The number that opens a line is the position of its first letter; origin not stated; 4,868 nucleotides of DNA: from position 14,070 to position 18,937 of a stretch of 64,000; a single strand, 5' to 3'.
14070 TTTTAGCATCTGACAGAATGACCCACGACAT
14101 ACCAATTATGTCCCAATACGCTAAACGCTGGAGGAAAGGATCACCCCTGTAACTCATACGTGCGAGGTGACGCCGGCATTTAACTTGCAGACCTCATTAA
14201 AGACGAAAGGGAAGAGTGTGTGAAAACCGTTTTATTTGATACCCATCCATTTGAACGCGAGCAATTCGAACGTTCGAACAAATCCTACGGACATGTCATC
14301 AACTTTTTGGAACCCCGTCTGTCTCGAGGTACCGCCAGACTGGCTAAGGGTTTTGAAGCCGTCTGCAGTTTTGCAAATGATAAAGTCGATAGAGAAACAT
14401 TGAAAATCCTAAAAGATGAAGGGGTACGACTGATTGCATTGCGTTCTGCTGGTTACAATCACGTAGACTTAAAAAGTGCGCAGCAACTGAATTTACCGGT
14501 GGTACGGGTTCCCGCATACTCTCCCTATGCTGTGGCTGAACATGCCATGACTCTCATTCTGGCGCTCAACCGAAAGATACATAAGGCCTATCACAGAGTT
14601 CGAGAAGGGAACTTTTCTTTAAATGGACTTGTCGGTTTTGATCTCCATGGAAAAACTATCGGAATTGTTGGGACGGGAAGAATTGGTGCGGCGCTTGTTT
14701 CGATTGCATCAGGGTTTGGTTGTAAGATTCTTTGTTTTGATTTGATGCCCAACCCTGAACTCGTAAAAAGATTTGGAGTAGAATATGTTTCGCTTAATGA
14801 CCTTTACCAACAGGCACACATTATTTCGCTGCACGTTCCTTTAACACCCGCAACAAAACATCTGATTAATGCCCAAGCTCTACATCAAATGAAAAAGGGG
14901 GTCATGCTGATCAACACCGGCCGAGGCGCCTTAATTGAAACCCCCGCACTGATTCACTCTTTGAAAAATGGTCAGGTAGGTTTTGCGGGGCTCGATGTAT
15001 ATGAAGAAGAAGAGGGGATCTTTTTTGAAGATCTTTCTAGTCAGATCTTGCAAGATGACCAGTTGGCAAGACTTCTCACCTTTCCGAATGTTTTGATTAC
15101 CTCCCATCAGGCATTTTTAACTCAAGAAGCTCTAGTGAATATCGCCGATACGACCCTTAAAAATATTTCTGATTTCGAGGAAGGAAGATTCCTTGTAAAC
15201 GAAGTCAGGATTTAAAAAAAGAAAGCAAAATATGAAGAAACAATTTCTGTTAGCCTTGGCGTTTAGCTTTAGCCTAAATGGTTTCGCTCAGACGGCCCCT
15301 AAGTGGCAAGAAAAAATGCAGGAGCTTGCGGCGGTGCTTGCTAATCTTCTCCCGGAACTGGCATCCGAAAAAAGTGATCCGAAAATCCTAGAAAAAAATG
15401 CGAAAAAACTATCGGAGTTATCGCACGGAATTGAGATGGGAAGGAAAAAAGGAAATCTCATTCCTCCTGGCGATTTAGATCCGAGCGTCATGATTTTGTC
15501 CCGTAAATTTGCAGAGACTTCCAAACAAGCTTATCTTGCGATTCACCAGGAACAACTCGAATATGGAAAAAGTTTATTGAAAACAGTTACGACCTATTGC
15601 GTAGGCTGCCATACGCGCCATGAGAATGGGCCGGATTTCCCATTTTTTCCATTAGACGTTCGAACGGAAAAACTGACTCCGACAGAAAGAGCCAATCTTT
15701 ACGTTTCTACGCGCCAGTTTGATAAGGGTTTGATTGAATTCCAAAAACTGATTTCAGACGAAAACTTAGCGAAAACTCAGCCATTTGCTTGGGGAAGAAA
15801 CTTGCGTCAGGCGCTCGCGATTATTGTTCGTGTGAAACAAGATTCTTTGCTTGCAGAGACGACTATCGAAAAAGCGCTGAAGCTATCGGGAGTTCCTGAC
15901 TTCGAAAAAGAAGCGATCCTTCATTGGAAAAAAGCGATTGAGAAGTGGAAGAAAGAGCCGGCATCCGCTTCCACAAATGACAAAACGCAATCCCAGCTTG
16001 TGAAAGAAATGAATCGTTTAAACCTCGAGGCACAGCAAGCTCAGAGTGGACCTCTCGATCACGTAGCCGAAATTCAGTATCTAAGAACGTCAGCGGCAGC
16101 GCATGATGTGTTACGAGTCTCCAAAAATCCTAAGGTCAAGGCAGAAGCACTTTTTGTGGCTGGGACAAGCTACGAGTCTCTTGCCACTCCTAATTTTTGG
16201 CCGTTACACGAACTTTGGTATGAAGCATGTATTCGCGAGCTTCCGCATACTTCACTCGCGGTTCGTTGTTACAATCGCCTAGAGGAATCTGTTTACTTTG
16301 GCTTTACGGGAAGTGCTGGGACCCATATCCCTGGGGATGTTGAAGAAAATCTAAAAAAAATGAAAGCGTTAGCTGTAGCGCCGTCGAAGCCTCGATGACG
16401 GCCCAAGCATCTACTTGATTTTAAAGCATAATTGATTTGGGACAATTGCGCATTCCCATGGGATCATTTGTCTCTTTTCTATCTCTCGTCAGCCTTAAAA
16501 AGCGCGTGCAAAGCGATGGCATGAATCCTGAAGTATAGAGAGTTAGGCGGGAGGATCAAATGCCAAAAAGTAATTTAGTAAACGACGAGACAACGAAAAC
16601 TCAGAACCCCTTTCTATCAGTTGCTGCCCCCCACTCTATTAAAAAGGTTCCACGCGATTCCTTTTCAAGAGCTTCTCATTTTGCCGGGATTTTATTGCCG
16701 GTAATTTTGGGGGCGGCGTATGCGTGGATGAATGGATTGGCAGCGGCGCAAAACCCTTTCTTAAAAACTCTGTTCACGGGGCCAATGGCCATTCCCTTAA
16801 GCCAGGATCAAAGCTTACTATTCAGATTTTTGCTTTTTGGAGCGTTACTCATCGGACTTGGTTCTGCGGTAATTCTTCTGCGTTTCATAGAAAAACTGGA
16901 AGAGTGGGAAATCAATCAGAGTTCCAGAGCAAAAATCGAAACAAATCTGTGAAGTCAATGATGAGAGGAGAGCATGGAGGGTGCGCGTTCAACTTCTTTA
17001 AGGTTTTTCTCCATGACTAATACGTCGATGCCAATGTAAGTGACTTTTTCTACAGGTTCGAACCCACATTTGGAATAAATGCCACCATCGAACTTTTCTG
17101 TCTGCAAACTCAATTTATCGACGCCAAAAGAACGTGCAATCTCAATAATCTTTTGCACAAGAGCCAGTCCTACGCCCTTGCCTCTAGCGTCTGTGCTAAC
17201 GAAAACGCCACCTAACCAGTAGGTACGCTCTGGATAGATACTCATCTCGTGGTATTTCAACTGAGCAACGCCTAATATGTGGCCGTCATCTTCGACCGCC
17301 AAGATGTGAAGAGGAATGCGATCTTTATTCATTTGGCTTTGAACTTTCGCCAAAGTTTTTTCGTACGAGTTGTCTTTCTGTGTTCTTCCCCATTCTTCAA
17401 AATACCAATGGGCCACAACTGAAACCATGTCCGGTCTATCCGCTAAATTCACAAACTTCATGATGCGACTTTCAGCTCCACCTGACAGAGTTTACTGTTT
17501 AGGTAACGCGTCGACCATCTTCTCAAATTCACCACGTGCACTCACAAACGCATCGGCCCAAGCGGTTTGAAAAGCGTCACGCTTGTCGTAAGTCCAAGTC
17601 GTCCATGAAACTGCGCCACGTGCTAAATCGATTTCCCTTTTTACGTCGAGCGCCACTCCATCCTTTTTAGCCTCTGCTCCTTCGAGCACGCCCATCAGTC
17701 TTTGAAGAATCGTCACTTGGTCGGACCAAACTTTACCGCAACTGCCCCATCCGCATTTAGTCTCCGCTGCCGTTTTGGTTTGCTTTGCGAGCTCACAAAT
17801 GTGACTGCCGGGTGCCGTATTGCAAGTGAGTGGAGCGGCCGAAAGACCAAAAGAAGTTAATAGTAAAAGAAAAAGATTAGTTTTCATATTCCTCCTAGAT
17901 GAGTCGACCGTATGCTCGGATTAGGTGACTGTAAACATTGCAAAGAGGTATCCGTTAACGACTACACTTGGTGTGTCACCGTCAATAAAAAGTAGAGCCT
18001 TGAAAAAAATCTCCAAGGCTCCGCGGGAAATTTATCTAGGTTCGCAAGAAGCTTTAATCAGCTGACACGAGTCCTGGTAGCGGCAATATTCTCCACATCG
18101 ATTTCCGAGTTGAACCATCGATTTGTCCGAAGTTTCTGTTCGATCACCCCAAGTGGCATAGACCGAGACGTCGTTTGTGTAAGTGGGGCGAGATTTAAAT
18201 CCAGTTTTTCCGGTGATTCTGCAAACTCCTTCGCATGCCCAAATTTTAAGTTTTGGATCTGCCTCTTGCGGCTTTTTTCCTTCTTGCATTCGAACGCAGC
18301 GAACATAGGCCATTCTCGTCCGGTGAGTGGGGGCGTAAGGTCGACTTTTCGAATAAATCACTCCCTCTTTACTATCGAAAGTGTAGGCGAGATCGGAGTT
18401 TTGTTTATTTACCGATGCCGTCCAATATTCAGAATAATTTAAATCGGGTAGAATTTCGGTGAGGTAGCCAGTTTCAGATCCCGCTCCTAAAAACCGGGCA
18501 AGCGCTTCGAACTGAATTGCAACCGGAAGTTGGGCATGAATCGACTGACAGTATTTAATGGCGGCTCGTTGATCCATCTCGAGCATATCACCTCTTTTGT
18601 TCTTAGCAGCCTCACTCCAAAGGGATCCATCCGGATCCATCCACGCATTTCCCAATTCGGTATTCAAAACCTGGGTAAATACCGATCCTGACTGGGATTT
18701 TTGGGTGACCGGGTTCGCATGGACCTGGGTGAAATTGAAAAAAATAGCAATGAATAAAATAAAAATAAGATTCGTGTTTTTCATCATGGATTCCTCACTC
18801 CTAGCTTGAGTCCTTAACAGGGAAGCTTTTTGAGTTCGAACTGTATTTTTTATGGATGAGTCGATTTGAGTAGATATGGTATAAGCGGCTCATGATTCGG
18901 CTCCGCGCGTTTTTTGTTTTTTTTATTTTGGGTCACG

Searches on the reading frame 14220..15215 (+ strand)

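Call 43: search_protein_families(library=pfam, proteins=[window:14220-15215:+], max_evalue=0.01)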
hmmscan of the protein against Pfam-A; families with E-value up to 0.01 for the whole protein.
window:14220-15215:+ (331 aa): 4 families
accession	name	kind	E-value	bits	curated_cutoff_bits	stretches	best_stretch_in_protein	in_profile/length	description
PF02826.25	2-Hacid_dh_C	-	1.1e-55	188.2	25.1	1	110-298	1-178/178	D-isomer specific 2-hydroxyacid dehydrogenase, NAD binding domain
PF00389.36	2-Hacid_dh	-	1.6e-28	99.5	24.6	1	11-329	10-133/134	D-isomer specific 2-hydroxyacid dehydrogenase, catalytic domain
PF03446.21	NAD_binding_2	-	4.3e-06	27.3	21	1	146-257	1-116/161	NAD binding domain of 6-phosphogluconate dehydrogenase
PF00670.27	AdoHcyase_NAD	-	0.0071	16.9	27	0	142-235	21-111/162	S-adenosyl-L-homocysteine hydrolase, NAD binding domain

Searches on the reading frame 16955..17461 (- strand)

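Call 43: search_protein_families(library=pfam, proteins=[window:16955-17461:-], max_evalue=0.01)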
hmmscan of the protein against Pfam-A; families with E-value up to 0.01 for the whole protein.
window:16955-17461:- (168 aa): 6 families
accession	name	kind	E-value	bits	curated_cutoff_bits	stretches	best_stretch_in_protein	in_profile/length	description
PF00583.31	Acetyltransf_1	-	1.5e-14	54.7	20.7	1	19-134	7-116/116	Acetyltransferase (GNAT) family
PF13508.13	Acetyltransf_7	-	1.4e-10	41.8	27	1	52-136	4-84/84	Acetyltransferase (GNAT) domain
PF13673.13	Acetyltransf_10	-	7.3e-09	36.1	23.6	1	50-153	30-127/128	Acetyltransferase (GNAT) domain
PF13527.13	Acetyltransf_9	-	2.6e-05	24.6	25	1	52-136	42-126/127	Acetyltransferase (GNAT) domain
PF13302.13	Acetyltransf_3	-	7.3e-05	23.9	25.4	1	5-123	8-123/138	Acetyltransferase (GNAT) domain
PF14542.12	Acetyltransf_CG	-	0.0082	16.7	30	0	65-113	12-57/80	GCN5-related N-acetyl-transferase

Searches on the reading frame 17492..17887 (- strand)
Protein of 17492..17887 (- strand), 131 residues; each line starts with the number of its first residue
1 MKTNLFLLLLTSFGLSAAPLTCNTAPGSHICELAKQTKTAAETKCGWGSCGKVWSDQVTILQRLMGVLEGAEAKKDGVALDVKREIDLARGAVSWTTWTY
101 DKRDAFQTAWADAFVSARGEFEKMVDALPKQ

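Call 42: search_protein_families(library=ncbifam, proteins=[window:17492-17887:-], max_evalue=1)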
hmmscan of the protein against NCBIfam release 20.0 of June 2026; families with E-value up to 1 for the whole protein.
window:17492-17887:- (131 aa): 1 family
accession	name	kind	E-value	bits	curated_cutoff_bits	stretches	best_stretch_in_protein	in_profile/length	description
NF050137.2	KCGExKCG_twice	domain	0.014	15.1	19.5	1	36-52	13-28/29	HvfA family oxazolone/thioamide-modified RiPP metallophore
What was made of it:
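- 17492..17887 (-): 131-aa Sec-signal protein with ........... It is the best, but weak, in-window candidate for a substrate acted on in trans. NF050137 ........_twice, E 0.014, 15.1 bits, below the 19.5 cut-off (call 42).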

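Call 43: search_protein_families(library=pfam, proteins=[window:17492-17887:-], max_evalue=0.01)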
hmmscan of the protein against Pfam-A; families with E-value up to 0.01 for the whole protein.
window:17492-17887:- (131 aa): 0 families

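Call 46: find_homologous_proteins(query=window:17492-17887:-, max_evalue=0.001)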
Query window:17492-17887:- (131 aa): 1 proteins with E <= 0.001 among 16 candidates.
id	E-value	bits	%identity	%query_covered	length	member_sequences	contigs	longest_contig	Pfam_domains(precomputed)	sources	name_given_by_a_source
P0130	3.1e-82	291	100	100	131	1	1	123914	-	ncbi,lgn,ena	-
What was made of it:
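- Tried and rejected: The word-based search found only the protein itself (call 46).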

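Call 69: search_protein_representatives(protein=window:17492-17887:-)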
Query: 131 residues. Proteins with E-value up to 0.001 (for the whole library): 2; up to 1e-10: 2; up to 1e-30: 1. The best 2 are listed.
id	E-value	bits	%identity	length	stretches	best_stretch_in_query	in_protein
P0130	9.9e-83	290.8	100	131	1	1-131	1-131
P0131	1.2e-22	96.5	41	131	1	4-130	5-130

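Call 87: find_encoding_contigs(protein=P0131, flank=8000, max_places=3)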
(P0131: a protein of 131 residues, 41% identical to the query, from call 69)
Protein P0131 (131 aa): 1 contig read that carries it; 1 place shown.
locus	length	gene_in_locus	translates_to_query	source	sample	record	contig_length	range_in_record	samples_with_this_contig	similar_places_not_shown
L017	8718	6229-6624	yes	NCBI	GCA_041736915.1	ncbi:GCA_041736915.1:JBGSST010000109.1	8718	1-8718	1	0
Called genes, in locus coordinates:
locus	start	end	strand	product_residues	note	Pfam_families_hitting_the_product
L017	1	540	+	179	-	?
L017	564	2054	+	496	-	-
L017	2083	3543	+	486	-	PF07676:PD40 (faint)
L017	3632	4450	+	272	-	PF13560:HTH_31 (weak), PF01325:Fe_dep_repress (faint), PF14394:DUF4423, PF12802:MarR_2 (weak)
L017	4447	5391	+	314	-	-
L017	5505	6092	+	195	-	-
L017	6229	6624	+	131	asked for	-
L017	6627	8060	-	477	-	PF26550:Tricorn_2nd (weak)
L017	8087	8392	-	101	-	PF00520:Ion_trans (weak), PF07885:Ion_trans_2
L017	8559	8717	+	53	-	?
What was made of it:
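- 17492..17887 (-): That homologue's 8.7-kb contig shows no MNIO nearby (call 87).
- Tried and rejected: No MNIO lies nearby on that homologue's contig (call 87).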

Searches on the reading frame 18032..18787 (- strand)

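Call 42: search_protein_families(library=ncbifam, proteins=[window:18032-18787:-], max_evalue=1)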
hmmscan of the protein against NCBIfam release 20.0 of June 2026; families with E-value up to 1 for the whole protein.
window:18032-18787:- (251 aa): 0 families

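Call 43: search_protein_families(library=pfam, proteins=[window:18032-18787:-], max_evalue=0.01)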
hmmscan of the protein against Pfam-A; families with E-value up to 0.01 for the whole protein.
window:18032-18787:- (251 aa): 1 family
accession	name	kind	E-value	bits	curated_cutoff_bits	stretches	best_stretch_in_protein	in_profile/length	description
PF07603.17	Lcl_C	-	0.0019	18.9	34.9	1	75-166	26-117/117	Lcl C-terminal domain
